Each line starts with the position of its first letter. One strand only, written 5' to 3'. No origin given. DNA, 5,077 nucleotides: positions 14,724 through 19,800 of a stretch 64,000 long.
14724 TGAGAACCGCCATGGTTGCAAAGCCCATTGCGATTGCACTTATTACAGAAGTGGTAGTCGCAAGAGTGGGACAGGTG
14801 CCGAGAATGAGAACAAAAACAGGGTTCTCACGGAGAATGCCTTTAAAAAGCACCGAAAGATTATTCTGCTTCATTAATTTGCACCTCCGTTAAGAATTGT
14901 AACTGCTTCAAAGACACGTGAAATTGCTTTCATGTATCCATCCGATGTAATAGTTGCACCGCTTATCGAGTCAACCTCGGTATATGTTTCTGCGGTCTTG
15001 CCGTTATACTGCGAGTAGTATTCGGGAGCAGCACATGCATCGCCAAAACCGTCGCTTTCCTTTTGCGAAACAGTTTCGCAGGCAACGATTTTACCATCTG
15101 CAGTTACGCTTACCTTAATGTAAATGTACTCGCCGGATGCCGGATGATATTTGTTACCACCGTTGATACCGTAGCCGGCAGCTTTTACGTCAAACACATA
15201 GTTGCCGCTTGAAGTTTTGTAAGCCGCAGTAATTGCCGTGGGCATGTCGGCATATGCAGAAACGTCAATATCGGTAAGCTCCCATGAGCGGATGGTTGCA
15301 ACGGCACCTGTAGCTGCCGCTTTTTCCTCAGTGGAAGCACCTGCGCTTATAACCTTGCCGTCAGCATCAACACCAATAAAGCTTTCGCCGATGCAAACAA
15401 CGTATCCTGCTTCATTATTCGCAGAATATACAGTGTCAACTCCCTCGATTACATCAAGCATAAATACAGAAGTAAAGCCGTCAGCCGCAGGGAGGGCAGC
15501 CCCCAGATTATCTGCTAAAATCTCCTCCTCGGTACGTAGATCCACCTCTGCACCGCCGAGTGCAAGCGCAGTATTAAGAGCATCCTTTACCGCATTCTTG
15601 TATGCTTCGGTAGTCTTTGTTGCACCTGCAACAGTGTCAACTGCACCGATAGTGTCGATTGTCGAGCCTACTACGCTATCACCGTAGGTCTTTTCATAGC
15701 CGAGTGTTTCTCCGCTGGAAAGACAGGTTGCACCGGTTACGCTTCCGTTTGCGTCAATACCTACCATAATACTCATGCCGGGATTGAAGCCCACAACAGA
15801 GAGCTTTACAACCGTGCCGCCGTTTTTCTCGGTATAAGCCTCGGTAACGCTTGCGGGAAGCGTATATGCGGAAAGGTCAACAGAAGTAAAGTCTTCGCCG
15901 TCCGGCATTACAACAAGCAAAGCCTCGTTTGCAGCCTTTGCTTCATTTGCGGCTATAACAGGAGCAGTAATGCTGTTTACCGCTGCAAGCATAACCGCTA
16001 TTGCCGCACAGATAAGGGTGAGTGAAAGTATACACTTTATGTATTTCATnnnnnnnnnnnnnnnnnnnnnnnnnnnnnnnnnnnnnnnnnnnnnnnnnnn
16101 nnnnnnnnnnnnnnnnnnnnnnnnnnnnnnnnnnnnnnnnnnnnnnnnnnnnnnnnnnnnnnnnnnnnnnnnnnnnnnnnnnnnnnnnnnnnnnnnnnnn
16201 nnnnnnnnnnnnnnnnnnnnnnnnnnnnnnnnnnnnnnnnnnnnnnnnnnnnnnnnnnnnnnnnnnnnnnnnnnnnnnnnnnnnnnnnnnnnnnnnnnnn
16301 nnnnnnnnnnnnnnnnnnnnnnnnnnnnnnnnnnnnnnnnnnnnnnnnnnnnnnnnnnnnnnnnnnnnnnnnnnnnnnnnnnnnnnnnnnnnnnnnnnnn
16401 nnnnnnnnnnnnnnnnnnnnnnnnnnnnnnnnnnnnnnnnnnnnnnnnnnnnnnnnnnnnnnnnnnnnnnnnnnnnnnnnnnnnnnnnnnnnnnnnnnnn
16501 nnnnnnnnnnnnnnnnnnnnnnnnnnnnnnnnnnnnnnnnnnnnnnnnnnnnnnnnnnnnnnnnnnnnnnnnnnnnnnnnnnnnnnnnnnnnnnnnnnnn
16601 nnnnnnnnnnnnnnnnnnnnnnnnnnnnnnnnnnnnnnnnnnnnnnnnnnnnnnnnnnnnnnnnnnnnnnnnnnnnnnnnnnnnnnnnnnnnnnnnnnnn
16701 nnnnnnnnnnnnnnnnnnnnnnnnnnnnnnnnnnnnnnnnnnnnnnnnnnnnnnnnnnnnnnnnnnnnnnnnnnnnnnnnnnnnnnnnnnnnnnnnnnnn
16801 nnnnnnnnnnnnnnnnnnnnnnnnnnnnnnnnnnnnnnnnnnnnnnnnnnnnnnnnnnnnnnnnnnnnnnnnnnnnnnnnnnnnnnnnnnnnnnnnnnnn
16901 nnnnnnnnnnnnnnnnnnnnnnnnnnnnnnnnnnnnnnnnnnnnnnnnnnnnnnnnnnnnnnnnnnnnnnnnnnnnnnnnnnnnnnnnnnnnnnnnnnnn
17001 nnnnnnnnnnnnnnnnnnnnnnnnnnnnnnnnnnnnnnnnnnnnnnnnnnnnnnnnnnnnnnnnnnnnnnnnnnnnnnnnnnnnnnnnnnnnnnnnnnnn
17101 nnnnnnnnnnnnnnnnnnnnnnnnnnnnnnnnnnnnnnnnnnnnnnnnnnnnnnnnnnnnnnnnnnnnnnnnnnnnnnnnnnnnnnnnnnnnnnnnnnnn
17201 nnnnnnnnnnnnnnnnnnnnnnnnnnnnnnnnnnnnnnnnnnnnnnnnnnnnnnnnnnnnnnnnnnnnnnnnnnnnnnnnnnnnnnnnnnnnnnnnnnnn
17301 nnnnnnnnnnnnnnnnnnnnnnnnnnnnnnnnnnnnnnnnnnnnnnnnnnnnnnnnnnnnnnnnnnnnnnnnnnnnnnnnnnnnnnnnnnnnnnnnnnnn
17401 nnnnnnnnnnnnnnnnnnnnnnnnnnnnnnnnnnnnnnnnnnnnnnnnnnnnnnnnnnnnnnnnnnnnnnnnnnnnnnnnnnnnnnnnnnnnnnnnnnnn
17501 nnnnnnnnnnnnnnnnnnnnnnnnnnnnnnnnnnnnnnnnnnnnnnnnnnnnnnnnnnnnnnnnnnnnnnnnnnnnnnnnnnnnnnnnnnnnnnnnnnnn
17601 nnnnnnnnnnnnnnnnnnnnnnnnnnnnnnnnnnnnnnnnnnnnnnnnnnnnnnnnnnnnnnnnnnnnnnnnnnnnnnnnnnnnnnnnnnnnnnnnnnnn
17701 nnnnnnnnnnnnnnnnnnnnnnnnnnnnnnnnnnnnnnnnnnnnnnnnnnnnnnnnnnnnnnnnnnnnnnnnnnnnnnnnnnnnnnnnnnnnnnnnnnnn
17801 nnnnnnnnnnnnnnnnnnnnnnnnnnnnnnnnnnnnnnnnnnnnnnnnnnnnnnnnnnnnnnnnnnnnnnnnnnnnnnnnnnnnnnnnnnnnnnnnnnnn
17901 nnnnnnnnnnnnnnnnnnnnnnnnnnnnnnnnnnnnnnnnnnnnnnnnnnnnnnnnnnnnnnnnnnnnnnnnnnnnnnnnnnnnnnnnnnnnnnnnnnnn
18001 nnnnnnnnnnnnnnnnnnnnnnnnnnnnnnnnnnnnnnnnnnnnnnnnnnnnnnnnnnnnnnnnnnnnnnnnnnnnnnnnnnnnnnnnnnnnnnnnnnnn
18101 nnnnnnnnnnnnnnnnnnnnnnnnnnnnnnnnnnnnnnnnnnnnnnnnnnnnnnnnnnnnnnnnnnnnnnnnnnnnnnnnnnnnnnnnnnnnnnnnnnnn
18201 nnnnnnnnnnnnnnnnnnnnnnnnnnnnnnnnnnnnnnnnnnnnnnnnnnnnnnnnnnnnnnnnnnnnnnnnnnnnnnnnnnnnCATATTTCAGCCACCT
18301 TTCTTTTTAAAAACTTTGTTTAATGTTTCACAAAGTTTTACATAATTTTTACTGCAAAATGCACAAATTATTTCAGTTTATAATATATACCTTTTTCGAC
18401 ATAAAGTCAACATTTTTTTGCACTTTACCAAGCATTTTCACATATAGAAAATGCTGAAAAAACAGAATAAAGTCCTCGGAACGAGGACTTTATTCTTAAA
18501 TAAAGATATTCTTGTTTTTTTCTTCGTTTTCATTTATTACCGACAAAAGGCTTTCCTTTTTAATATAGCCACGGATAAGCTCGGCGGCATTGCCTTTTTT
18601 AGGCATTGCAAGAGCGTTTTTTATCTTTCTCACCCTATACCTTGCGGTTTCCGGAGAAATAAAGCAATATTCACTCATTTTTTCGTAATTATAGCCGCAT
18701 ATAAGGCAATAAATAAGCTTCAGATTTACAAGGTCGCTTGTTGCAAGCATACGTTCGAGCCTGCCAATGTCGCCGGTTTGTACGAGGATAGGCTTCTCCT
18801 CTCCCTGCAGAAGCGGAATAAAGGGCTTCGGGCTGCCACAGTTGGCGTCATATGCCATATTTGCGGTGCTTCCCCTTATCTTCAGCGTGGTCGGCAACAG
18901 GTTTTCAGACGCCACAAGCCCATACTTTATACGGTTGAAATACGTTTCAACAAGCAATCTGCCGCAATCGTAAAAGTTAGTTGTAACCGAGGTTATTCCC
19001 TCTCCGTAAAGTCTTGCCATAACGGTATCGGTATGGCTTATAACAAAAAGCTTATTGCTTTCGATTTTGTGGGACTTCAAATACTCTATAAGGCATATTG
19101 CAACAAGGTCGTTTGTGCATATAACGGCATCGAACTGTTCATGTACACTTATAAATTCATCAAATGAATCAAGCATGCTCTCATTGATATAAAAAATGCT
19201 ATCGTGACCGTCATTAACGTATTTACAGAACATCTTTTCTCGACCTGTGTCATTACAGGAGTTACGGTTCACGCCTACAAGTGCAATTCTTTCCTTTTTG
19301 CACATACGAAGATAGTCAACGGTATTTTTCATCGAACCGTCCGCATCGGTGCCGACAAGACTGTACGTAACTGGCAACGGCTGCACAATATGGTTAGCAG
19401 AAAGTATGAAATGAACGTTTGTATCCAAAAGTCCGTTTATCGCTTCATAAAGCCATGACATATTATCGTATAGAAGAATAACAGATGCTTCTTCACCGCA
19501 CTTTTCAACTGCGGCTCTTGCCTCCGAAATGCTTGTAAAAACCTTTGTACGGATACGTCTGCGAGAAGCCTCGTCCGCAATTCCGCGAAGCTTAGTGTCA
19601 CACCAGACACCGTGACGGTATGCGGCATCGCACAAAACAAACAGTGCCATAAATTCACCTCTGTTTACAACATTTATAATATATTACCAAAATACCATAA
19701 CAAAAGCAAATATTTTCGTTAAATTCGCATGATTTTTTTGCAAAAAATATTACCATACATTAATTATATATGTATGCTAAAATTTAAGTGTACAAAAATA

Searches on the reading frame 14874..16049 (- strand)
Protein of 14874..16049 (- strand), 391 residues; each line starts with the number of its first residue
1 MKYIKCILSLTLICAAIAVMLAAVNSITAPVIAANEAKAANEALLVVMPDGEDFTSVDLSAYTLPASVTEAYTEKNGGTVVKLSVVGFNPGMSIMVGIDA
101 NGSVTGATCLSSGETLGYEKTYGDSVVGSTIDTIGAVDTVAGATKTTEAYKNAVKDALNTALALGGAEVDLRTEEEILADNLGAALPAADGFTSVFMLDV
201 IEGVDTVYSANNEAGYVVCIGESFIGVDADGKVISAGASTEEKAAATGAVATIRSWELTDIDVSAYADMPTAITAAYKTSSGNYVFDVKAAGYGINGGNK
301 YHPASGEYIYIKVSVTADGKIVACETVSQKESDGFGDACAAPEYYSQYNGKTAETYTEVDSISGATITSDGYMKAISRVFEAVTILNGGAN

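Call 3: search_protein_families(library=pfam, proteins=[window:14874-16049:-], max_evalue=0.1)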
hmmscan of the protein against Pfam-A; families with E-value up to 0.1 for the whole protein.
window:14874-16049:- (391 aa): 1 family
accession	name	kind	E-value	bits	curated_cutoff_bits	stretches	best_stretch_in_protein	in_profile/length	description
PF04205.19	FMN_bind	-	8.6e-25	87.6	22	2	309-379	6-75/77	FMN-binding domain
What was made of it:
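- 14874..16049 (-): rnfG, 391 aa, with two FMN_bind domains. Predicted flavinylated residues are Thr144 (AGAT, codon 15618-15620) and Thr366 (SGAT, codon 14952-14954). Pfam FMN_bind with 2 stretches, E 8.6e-25 (call 3).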

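Call 4: search_protein_families(library=ncbifam, proteins=[window:14874-16049:-], max_evalue=0.1)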
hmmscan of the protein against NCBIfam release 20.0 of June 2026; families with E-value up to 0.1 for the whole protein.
window:14874-16049:- (391 aa): 9 families
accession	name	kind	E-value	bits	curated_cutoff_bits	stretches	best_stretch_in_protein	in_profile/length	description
TIGR01947.1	rnfG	subfamily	1.2e-17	64.6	102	2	8-117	2-123/187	RnfABCDGE type electron transport complex subunit G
NF045876.1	RnfG_DVU2794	exception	3.1e-13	49.6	205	2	317-381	107-177/190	RnfABCDGE type electron transport complex subunit G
NF002519.0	PRK01908.1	equivalog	1.7e-07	31.1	178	1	8-117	10-130/209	electron transport complex subunit RsxG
NF041840.1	rnfG_Methano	equivalog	2.2e-06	27.4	230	2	306-383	100-184/189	Rnf electron transport complex subunit RnfG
TIGR01938.1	nqrC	equivalog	0.0026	17.4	144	1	353-378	215-240/251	NADH:ubiquinone reductase (Na(+)-transporting) subunit C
NF003750.0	PRK05346.2-1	equivalog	0.0068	16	352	1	348-376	183-211/225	Na(+)-translocating NADH-quinone reductase subunit C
NF003747.0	PRK05346.1-2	equivalog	0.0087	15.3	336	0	352-377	212-236/260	Na(+)-translocating NADH-quinone reductase subunit C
TIGR04084.1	rSAM_AF0577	subfamily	0.038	12.9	225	0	201-253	207-259/347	TIGR04084 family radical SAM/SPASM domain-containing protein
TIGR02608.1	delta_60_rpt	domain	0.042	13.7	76.5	0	225-243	6-23/55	delta-60 repeat domain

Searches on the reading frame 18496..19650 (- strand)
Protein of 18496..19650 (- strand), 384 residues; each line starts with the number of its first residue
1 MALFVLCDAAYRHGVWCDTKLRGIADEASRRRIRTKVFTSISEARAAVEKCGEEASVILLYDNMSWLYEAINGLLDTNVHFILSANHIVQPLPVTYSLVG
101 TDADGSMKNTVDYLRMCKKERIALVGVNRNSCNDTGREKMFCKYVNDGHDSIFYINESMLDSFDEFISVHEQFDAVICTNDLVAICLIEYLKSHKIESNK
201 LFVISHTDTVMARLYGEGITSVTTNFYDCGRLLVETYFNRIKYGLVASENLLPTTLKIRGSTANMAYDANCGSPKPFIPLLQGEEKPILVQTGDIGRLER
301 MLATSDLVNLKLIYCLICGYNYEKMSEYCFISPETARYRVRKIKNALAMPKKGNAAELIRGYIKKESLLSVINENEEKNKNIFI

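Call 83: search_protein_families(library=pfam, proteins=[window:18496-19650:-], max_evalue=0.001)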
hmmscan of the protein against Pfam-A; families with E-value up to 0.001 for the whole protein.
window:18496-19650:- (384 aa): 1 family
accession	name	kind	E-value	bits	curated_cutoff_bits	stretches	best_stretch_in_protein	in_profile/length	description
PF13377.12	Peripla_BP_3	-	2.9e-09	37.7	26.5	1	112-262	2-167/167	Periplasmic binding protein-like domain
